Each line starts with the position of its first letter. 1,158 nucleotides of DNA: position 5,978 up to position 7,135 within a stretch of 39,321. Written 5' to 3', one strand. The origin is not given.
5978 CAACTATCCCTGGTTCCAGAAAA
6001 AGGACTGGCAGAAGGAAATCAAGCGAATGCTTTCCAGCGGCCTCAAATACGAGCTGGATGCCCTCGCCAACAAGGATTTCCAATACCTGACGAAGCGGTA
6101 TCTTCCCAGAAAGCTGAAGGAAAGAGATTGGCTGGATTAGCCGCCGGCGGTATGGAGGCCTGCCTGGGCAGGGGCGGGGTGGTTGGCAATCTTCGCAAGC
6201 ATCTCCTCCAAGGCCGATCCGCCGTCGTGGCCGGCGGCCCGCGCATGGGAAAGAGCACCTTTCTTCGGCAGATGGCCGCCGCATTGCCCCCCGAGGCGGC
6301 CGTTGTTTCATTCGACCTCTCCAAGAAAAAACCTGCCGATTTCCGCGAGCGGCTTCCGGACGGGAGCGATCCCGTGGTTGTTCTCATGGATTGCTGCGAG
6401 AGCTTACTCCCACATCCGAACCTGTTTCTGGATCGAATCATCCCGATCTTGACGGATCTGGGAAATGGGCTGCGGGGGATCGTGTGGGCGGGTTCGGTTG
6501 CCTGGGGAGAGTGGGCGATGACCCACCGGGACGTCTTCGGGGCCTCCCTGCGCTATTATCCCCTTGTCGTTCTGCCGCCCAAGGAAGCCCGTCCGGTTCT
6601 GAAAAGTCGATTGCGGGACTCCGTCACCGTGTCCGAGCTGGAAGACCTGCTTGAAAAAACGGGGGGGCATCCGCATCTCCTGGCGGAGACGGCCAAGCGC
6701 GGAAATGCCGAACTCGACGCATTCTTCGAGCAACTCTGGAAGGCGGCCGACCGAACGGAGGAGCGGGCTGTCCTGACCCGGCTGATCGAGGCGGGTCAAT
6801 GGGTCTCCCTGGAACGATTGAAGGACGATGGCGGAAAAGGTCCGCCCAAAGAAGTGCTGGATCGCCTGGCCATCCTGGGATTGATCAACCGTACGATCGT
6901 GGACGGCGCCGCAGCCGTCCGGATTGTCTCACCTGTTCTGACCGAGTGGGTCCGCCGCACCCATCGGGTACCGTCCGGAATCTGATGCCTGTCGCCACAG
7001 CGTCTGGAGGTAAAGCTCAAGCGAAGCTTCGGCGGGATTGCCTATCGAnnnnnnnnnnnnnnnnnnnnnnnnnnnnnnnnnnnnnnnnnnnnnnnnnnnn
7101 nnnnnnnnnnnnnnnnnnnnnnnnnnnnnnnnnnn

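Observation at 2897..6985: Bacterial Topo VI operon with a translationally coupled, uncharacterised STAND-like P-loop/winged-helix third gene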

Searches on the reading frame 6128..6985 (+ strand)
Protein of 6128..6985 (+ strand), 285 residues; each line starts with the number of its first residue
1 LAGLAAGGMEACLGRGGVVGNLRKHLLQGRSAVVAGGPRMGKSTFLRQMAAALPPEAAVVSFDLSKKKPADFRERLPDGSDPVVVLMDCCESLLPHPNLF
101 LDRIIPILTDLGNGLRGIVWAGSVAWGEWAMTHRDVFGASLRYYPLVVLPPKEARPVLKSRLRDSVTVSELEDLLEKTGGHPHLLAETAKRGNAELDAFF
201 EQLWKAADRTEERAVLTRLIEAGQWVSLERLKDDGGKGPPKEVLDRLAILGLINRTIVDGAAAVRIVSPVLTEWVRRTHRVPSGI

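Call 4: search_protein_families(library=pfam, proteins=[window:6128-6985:+], max_evalue=1)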
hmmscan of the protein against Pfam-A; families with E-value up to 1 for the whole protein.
window:6128-6985:+ (285 aa): 6 families
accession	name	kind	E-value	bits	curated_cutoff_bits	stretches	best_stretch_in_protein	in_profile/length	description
PF13401.12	AAA_22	-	0.011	16.5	27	1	30-76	6-54/130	AAA domain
PF13173.12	AAA_14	-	0.013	15.9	27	1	31-69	4-44/129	AAA domain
PF13479.12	AAA_24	-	0.11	12.7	27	1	30-67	3-35/195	AAA domain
PF05002.20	SGS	-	0.15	12.7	23.9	1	187-219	17-49/82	SGS domain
PF25199.1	nSTAND_NTPase5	-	0.17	12.2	34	1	30-88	42-103/145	Novel STAND NTPase 5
PF03796.21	DnaB_C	-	0.22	11.3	27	1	29-67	19-61/255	DnaB-like helicase C terminal domain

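Call 5: search_protein_families(library=ncbifam, proteins=[window:6128-6985:+], max_evalue=1)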
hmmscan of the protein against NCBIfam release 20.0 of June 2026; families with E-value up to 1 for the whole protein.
window:6128-6985:+ (285 aa): 6 families
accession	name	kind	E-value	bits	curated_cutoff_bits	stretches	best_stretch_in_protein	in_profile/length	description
TIGR03925.1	T7SS_EccC_b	equivalog_domain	0.011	14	346.55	1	31-53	78-100/564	type VII secretion protein EccCb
TIGR01189.1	ccmA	equivalog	0.05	13.3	131.6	1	17-65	14-62/198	heme ABC exporter ATP-binding protein CcmA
TIGR02868.1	CydC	equivalog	0.075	11.6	329.05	1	18-63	350-395/530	thiol reductant ABC exporter subunit CydC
TIGR02788.1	VirB11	equivalog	0.13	11.2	249.95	1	22-62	137-177/308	P-type DNA transfer ATPase VirB11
NF010068.0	PRK13548.1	equivalog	0.16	11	261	1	8-63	10-65/261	heme ABC transporter ATP-binding protein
NF007601.2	PRK10247.1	equivalog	0.17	11.3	292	1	21-74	19-75/204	iron efflux ABC transporter ATP-binding subunit FetA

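Call 6: search_protein_families(library=padloc, proteins=[window:6128-6985:+], max_evalue=1)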
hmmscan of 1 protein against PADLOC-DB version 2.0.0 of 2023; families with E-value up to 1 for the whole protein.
window:6128-6985:+ (285 aa): 2 families
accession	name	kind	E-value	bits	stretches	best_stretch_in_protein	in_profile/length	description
PDLC04140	mad8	-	0.00068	17.2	1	25-176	23-128/314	mads_8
PDLC04787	PDC-S01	-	0.055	10.3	1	12-68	10-70/412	-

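Call 7: find_homologous_proteins(query=window:6128-6985:+, max_evalue=0.001)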
Query window:6128-6985:+ (285 aa): 37 proteins with E <= 0.001 among 8000 candidates.
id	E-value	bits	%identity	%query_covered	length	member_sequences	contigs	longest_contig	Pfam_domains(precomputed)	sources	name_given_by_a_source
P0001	4.3e-186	635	100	100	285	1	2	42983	-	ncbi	-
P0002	7.9e-90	319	58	96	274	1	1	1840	-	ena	-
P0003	4.0e-88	314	58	96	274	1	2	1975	-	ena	-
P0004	8.7e-88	313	56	96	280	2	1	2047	-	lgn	-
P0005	1.4e-87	312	54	96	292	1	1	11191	-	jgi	jgi:hypothetical protein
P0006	1.8e-83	298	51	95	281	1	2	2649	PF13191.13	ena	-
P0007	4.9e-83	297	51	95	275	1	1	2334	-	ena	-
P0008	1.5e-82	295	53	93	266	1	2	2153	-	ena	-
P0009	1.5e-81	292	54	92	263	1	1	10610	-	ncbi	-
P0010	1.6e-81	292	52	95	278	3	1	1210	PF14516.13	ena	-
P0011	2.1e-81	292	52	96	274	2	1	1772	-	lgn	-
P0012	1.3e-78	282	54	93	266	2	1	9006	-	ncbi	ncbi:MAG TPA: hypothetical protein VI702_03360 [Nitrospiria bacterium]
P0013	1.4e-78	282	48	96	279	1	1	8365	-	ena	-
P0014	2.8e-78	281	49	95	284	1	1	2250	-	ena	-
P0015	3.2e-78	281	49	96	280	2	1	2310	-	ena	-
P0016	8.3e-78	280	52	95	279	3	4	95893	-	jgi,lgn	jgi:hypothetical protein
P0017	3.1e-77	278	50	96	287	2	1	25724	-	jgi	jgi:hypothetical protein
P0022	5.4e-75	271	51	93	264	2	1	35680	-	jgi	-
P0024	1.3e-74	269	51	95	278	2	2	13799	-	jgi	jgi:hypothetical protein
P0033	1.7e-68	249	48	95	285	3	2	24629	-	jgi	jgi:hypothetical protein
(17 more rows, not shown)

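Call 9: find_encoding_contigs(protein=P0016, flank=8000, max_places=3)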
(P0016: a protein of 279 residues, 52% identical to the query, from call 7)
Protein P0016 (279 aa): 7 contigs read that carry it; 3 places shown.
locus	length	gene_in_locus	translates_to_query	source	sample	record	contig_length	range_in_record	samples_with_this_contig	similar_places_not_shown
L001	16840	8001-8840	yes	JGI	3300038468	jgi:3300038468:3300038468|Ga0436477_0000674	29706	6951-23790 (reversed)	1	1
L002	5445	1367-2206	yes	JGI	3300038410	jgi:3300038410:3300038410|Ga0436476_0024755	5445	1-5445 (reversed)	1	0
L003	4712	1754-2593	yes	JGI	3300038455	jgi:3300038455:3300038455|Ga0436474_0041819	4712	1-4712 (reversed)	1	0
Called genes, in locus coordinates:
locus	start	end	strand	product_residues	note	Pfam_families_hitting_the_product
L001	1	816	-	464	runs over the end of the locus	PF01734:Patatin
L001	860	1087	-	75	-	-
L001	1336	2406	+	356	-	PF07642:BBP2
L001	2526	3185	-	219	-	PF01786:AOX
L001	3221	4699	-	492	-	PF13482:RNase_H_2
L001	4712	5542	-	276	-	PF12705:PDDEXK_1, PF01396:Zn_ribbon_Top1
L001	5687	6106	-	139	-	-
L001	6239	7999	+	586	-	PF00664:ABC_membrane, PF00005:ABC_tran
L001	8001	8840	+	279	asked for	-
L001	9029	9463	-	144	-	PF03703:bPH_2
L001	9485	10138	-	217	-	-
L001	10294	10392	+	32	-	-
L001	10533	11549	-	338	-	PF03971:IDH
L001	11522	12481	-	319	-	PF03971:IDH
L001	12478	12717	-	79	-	PF03971:IDH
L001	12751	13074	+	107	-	-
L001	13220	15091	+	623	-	PF05935:Arylsulfotrans, PF14269:Arylsulfotran_2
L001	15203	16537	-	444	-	PF02689:Herpes_Helicase (faint), PF05970:PIF1, PF13191:AAA_16 (faint), PF13604:AAA_30, PF01443:Viral_helicase1 (faint), PF13245:AAA_19, PF21530:Pif1_2B_dom (weak), PF13538:UvrD_C_2 (weak), +2 more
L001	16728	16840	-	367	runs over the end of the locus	PF04406:TP6A_N, PF20768:Topo_VI_alpha, PF21180:TOP6A-Spo11_Toprim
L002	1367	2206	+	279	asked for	-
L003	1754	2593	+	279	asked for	-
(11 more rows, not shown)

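Call 10: find_encoding_contigs(protein=P0022, flank=8000, max_places=2)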
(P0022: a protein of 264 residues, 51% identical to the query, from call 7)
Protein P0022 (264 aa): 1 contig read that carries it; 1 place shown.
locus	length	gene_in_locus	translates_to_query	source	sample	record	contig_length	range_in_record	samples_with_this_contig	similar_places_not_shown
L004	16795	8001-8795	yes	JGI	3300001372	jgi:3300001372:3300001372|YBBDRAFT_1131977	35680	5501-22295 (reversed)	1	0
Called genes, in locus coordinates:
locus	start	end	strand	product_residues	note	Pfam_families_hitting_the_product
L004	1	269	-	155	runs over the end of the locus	PF25390:WD40_RLD, PF13540:RCC1_2 (weak), PF00415:RCC1, PF13540:RCC1_2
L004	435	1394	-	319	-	PF01963:TraB_PrgY_gumN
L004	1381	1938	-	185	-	PF07894:SACK1 (faint), PF13091:PLDc_2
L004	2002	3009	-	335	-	-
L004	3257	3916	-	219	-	PF01786:AOX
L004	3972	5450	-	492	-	PF13482:RNase_H_2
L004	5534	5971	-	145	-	-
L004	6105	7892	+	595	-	PF00664:ABC_membrane, PF00005:ABC_tran, PF13304:AAA_21 (faint)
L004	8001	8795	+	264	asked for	-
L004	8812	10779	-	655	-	-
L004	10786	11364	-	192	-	PF07152:YaeQ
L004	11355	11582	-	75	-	-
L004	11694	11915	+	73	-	-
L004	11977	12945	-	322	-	PF13409:GST_N_2 (weak), PF13410:GST_C_2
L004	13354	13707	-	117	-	-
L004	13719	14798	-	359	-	-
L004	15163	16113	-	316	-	PF05368:NmrA, PF13460:NAD_binding_10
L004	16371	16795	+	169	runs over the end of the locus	-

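Call 11: find_encoding_contigs(protein=P0017, flank=8000, max_places=2)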
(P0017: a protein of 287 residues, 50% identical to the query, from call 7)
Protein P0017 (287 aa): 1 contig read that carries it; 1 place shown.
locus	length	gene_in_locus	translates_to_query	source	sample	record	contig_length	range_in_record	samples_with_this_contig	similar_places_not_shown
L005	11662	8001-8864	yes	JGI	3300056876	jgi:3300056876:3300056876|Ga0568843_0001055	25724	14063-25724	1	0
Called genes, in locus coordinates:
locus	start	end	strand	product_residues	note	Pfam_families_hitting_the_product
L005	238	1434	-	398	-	PF25390:WD40_RLD, PF13540:RCC1_2, PF00415:RCC1, PF13540:RCC1_2, PF00415:RCC1, PF13540:RCC1_2, PF00415:RCC1, PF25390:WD40_RLD, +3 more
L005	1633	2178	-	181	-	PF07894:SACK1 (faint), PF13091:PLDc_2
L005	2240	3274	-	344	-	-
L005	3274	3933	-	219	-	PF01786:AOX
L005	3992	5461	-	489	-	PF13482:RNase_H_2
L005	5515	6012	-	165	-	-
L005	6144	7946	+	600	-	PF00664:ABC_membrane, PF00005:ABC_tran, PF13304:AAA_21 (faint)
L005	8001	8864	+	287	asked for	-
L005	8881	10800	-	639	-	PF00005:ABC_tran, PF02463:SMC_N (faint), PF03193:RsgA_GTPase (faint), PF13191:AAA_16 (faint), PF13476:AAA_23 (faint), PF12848:ABC_tran_Xtn, PF00005:ABC_tran, PF16326:ABC_tran_CTD, +4 more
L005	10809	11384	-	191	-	PF07152:YaeQ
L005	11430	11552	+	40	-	-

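Call 12: find_encoding_contigs(protein=P0033, flank=8000, max_places=2)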
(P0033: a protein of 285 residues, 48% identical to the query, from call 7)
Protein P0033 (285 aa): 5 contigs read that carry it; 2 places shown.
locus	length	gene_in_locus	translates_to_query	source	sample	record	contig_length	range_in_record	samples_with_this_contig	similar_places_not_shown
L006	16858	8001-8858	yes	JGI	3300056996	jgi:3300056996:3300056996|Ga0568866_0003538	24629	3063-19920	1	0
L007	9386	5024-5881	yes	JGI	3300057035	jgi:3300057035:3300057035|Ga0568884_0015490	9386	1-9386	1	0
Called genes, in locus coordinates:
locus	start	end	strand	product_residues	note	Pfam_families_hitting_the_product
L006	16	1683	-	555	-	PF00072:Response_reg, PF01946:Thi4 (weak), PF07992:Pyr_redox_2, PF12831:FAD_oxidored (weak), PF13450:NAD_binding_8 (weak), PF13738:Pyr_redox_3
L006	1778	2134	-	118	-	PF00903:Glyoxalase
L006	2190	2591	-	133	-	PF01641:SelR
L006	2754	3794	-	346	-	-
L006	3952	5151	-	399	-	PF05940:NnrS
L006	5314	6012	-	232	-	PF02586:SRAP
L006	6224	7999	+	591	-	PF00664:ABC_membrane, PF00005:ABC_tran, PF13304:AAA_21 (faint)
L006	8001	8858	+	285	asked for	-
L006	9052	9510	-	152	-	-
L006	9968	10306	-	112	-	PF09413:DUF2007, PF24463:DUF7577 (weak)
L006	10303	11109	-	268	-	PF00230:MIP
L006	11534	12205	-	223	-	-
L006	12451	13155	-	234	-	-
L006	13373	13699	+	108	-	-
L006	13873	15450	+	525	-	PF02310:B12-binding, PF04055:Radical_SAM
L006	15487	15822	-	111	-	-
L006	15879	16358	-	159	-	-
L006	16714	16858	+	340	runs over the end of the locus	-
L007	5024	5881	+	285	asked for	-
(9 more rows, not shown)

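Call 14: find_encoding_contigs(protein=P0005, flank=8000, max_places=2)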
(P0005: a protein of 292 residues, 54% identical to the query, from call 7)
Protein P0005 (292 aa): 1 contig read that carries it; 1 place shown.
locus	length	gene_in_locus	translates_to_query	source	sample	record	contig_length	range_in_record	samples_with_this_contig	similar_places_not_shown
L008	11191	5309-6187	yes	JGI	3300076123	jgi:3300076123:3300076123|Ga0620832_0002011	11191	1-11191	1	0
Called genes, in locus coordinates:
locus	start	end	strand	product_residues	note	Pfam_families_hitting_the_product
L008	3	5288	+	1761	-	PF10091:Glycoamylase, PF06165:GH94_b-supersand, PF17167:Glyco_hydro_94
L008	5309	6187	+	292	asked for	-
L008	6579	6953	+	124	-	-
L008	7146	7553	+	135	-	PF07291:MauE (weak)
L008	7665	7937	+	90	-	PF02604:PhdYeFM_antitox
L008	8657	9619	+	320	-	PF00768:Peptidase_S11, PF13354:Beta-lactamase2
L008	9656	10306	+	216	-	PF02586:SRAP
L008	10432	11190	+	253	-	?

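Call 15: find_encoding_contigs(protein=P0009, flank=8000, max_places=2)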
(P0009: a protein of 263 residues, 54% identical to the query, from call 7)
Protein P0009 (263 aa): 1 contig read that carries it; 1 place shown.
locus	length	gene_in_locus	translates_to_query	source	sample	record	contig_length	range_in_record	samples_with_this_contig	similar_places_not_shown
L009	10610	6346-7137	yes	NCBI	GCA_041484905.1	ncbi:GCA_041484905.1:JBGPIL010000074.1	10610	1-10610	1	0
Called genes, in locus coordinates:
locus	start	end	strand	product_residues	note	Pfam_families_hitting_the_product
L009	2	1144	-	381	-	?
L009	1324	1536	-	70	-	-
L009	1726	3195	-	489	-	PF13482:RNase_H_2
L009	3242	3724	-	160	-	-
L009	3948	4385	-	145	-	-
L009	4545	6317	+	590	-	PF00664:ABC_membrane, PF00005:ABC_tran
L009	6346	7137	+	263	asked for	-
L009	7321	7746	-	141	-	PF03703:bPH_2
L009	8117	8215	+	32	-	-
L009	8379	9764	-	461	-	PF02689:Herpes_Helicase (faint), PF05970:PIF1, PF13245:AAA_19, PF13604:AAA_30, PF01443:Viral_helicase1 (faint), PF13401:AAA_22 (faint), PF21530:Pif1_2B_dom (weak), PF13538:UvrD_C_2 (weak)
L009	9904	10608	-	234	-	?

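Call 16: find_encoding_contigs(protein=P0012, flank=8000, max_places=2)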
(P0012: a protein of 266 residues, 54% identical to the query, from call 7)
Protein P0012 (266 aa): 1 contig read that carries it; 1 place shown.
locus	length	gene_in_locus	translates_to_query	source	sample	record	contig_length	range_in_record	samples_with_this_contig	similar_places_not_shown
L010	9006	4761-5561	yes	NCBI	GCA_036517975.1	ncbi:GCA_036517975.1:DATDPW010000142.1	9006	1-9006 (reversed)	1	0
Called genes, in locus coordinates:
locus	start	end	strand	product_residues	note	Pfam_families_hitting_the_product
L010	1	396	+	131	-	PF07719:TPR_2 (faint), PF13414:TPR_11 (faint), PF13424:TPR_12 (faint), PF00515:TPR_1 (faint), PF13432:TPR_16 (weak)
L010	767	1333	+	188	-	PF07152:YaeQ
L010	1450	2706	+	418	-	PF02689:Herpes_Helicase (faint), PF05970:PIF1, PF13245:AAA_19, PF13604:AAA_30, PF01443:Viral_helicase1 (faint), PF21530:Pif1_2B_dom (faint), PF13538:UvrD_C_2 (weak)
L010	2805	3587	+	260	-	PF03372:Exo_endo_phos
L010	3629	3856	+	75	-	PF14255:Zn_ribbon_21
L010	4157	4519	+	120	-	PF00903:Glyoxalase (weak)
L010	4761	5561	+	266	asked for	-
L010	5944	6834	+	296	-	PF02811:PHP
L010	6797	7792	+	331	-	PF08331:QueG_DUF1730, PF13187:Fer4_9 (faint), PF00037:Fer4 (faint), PF12838:Fer4_7 (weak), PF13484:Fer4_16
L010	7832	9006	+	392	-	PF14716:HHH_8, PF14520:HHH_5, PF14791:DNA_pol_B_thumb, PF02811:PHP (faint)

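Call 17: find_encoding_contigs(protein=P0024, flank=8000, max_places=2)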
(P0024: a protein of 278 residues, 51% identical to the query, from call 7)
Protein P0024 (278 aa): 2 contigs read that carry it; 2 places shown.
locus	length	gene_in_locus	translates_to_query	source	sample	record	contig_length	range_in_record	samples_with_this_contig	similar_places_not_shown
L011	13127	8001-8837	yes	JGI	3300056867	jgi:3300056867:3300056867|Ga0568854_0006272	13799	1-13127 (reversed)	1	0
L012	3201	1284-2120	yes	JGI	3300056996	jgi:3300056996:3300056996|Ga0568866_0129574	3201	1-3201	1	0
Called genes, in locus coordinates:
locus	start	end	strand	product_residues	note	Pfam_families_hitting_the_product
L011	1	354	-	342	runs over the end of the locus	?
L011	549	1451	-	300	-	PF01963:TraB_PrgY_gumN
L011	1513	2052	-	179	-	PF07894:SACK1 (faint), PF13091:PLDc_2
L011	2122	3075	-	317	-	-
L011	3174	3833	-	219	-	PF01786:AOX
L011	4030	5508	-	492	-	PF12705:PDDEXK_1 (weak), PF13482:RNase_H_2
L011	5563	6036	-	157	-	-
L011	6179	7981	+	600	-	PF00664:ABC_membrane, PF00005:ABC_tran, PF13304:AAA_21 (faint)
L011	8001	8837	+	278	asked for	-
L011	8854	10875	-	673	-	PF00005:ABC_tran, PF02463:SMC_N (faint), PF03193:RsgA_GTPase (faint), PF13191:AAA_16 (faint), PF13555:AAA_29 (faint), PF12848:ABC_tran_Xtn, PF00005:ABC_tran, PF16326:ABC_tran_CTD, +3 more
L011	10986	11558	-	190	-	PF07152:YaeQ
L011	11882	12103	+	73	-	-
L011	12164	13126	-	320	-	?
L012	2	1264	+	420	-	?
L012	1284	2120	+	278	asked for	-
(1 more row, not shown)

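Call 19: find_encoding_contigs(protein=P0002, flank=8000, max_places=2)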
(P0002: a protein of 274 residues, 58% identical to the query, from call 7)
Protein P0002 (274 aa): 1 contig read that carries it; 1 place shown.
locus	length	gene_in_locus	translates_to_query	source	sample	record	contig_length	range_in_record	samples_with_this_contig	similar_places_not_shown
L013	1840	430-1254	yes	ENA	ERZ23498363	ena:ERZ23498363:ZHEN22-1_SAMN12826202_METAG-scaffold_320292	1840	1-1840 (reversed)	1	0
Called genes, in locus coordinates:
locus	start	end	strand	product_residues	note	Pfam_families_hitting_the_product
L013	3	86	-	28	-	?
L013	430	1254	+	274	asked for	-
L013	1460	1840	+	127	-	?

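Call 20: find_encoding_contigs(protein=P0004, flank=8000, max_places=2)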
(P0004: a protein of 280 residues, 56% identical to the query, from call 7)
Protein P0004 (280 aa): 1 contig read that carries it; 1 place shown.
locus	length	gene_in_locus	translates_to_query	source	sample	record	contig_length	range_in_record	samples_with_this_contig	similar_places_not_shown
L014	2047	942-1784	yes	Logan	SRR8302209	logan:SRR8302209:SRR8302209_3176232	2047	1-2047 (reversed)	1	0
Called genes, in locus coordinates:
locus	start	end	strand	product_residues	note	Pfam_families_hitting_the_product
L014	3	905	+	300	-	?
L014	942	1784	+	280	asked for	-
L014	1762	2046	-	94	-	?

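Call 25: find_related_loci(query=A1, collection=genome_contigs, flank=10000)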
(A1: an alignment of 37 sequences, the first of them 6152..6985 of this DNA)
Query A1 (277 aa) in genome_contigs; peptide patterns used: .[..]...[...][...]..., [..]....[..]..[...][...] (x = any residue, [..] = any of these).
47 stretches matched a pattern; 4 encode a relative of the query (tblastn E <= 1e-3); 4 distinct loci.
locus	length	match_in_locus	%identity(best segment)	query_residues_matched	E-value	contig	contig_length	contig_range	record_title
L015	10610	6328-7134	54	4-272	1e-89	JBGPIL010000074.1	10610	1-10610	MAG: Nitrospiria bacterium isolate OBJ_0618_7090110_334 k141_5141885_length_10610_cov_20.0000, whole genome shotgun sequ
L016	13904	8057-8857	51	4-270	4e-79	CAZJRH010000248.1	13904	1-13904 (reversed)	MAG TPA_asm: uncultured Nitrospirota bacterium isolate binchicken_co165_31 genome assembly, contig: k141_981094, whole g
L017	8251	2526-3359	49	1-270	2e-76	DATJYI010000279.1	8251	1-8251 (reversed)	MAG TPA_asm: Nitrospiria bacterium isolate SMAG_U15148 k141_523750, whole genome shotgun sequence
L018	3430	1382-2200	46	2-274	6e-75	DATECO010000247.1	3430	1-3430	MAG TPA_asm: Nitrospiria bacterium isolate SMAG_U8274 k141_1879268, whole genome shotgun sequence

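Call 26: search_protein_representatives(protein=window:6152-6985:+)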
Query: 277 residues. Proteins with E-value up to 0.001 (for the whole library): 29; up to 1e-10: 13; up to 1e-30: 5. The best 29 are listed.
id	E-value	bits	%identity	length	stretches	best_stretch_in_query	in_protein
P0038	6.6e-81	288.2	53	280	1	3-276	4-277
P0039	1.6e-64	234.4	45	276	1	4-274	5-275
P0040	9.2e-58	212.3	45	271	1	5-271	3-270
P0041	2.8e-37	145.1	38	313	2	65-263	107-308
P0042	1.4e-33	132.9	37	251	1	28-265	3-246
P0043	5.2e-26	108.1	36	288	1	3-260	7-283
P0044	9.9e-26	107.2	52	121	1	4-117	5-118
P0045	2.6e-24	102.5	50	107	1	167-270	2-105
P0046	1.3e-17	80.5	40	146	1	126-262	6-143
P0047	3.6e-15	72.5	38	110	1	117-224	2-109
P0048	5.1e-14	68.8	30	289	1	3-269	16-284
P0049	1.3e-12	64.1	53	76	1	202-271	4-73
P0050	4.8e-11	59.0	32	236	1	71-269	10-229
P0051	1.2e-10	57.7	44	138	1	4-90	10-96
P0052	5.1e-10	55.7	32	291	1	4-178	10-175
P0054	7.8e-09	51.8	32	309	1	5-267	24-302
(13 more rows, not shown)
